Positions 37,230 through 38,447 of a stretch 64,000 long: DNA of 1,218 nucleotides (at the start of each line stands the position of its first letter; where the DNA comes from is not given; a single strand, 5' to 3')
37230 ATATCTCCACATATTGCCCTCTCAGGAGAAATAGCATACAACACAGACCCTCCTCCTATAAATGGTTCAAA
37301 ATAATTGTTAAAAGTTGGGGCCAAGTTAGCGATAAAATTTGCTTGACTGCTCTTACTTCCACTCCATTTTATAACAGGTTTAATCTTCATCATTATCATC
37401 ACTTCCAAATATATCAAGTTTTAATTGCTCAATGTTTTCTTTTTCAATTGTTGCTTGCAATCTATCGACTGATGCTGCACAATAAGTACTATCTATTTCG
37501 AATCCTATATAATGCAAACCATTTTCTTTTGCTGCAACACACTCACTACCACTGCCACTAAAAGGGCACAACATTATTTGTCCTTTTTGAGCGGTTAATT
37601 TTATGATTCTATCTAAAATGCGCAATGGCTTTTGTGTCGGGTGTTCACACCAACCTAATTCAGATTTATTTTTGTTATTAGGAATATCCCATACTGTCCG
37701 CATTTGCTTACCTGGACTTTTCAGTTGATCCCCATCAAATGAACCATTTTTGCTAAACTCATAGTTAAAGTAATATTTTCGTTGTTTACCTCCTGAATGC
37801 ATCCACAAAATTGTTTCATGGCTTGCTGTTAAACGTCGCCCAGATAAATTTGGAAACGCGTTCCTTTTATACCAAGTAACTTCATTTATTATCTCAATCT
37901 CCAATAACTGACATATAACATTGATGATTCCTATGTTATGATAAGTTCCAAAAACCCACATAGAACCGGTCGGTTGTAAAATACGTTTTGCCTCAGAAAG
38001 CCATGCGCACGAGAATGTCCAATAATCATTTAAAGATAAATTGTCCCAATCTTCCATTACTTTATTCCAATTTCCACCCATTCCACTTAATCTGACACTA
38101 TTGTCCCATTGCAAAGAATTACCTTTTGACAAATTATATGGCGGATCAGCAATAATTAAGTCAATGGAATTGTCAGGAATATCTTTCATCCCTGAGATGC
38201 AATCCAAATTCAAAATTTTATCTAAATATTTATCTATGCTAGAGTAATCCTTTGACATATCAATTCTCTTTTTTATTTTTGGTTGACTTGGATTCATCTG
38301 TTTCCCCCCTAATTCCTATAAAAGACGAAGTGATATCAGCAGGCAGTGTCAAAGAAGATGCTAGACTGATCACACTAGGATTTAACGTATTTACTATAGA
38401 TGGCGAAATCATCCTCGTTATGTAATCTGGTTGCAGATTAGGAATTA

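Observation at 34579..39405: Four-gene operon: HEPN protein translationally coupled to two methyltransferases and a double PD-ExK nuclease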

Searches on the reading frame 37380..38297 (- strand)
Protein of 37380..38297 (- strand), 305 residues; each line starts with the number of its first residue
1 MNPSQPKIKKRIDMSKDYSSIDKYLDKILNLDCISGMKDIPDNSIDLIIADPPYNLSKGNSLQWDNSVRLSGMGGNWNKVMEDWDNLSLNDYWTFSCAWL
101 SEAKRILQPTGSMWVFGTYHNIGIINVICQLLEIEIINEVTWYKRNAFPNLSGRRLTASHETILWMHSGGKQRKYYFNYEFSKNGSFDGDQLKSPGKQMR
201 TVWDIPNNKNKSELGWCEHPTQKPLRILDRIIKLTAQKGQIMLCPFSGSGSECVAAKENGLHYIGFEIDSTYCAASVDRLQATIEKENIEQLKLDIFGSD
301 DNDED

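Call 3: search_protein_families(library=pfam, proteins=[window:37380-38297:-], max_evalue=0.1)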
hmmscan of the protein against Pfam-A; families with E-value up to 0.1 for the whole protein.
window:37380-38297:- (305 aa): 2 families
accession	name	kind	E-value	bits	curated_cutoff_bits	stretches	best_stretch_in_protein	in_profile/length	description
PF01555.25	N6_N4_Mtase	-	1.3e-48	166.3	26.7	1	45-276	1-219/221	DNA methylase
PF01170.24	UPF0020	-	0.036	14.2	22.3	0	39-57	114-134/197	RMKL-like, methyltransferase domain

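Call 4: search_protein_families(library=padloc, proteins=[window:37380-38297:-], max_evalue=0.1)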
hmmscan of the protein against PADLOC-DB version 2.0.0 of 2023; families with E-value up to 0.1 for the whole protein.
window:37380-38297:- (305 aa): 63 families (the best 25 are shown)
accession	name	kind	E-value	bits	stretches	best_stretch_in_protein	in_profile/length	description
PDLC03302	MTase_II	-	2e-116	388.2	1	27-286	6-266/626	Type II methyltransferase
PDLC03371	MTase_II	-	5.6e-80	266.6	1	22-283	7-255/260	Type II methyltransferase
PDLC03216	MTase_II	-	3.8e-66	221.5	1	20-288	6-263/364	Type II methyltransferase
PDLC03738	oMTase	-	4.3e-61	204.7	1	20-283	15-268/376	orphan methyltransferase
PDLC03299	MTase_II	-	1.6e-35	121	2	73-285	45-262/296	Type II methyltransferase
PDLC03320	MTase_II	-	2.1e-35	120.3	1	21-287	25-281/289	Type II methyltransferase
PDLC03387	MTase_II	-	7.2e-30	102.1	2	138-292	144-287/289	Type II methyltransferase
PDLC03339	MTase_II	-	2.7e-28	96.8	2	196-287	188-278/399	Type II methyltransferase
PDLC03296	MTase_II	-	3.4e-25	87.1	1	21-277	4-247/336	Type II methyltransferase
PDLC03353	MTase_II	-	1.1e-24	85.4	1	26-286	10-256/260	Type II methyltransferase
PDLC03300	MTase_II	-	3.9e-24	83.3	1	23-282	9-280/302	Type II methyltransferase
PDLC03228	MTase_II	-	7.8e-24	82.8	2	215-286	140-211/227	Type II methyltransferase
PDLC03350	MTase_II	-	5.9e-23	79.7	2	156-290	180-305/312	Type II methyltransferase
PDLC03230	MTase_II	-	1.2e-22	78.7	2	65-284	52-286/360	Type II methyltransferase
PDLC03265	MTase_II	-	1.8e-22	78.3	2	26-147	25-127/333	Type II methyltransferase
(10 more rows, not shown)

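Call 5: search_protein_families(library=ncbifam, proteins=[window:37380-38297:-], max_evalue=0.1)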
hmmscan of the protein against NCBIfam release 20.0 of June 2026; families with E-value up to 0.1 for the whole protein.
window:37380-38297:- (305 aa): 3 families
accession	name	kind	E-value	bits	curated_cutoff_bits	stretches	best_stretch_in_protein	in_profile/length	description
NF050803.1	DnaMtaseCcrMCaul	equivalog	6.7e-62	209.4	830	1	25-288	3-255/350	adenine-specific DNA-methyltransferase CcrM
NF008572.0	PRK11524.1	equivalog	6.4e-28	97.7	292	1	26-286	15-262/294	adenine-specific DNA-methyltransferase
NF010253.0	PRK13699.1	subfamily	1.9e-20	73.5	244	2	215-283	140-208/226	DNA methyltransferase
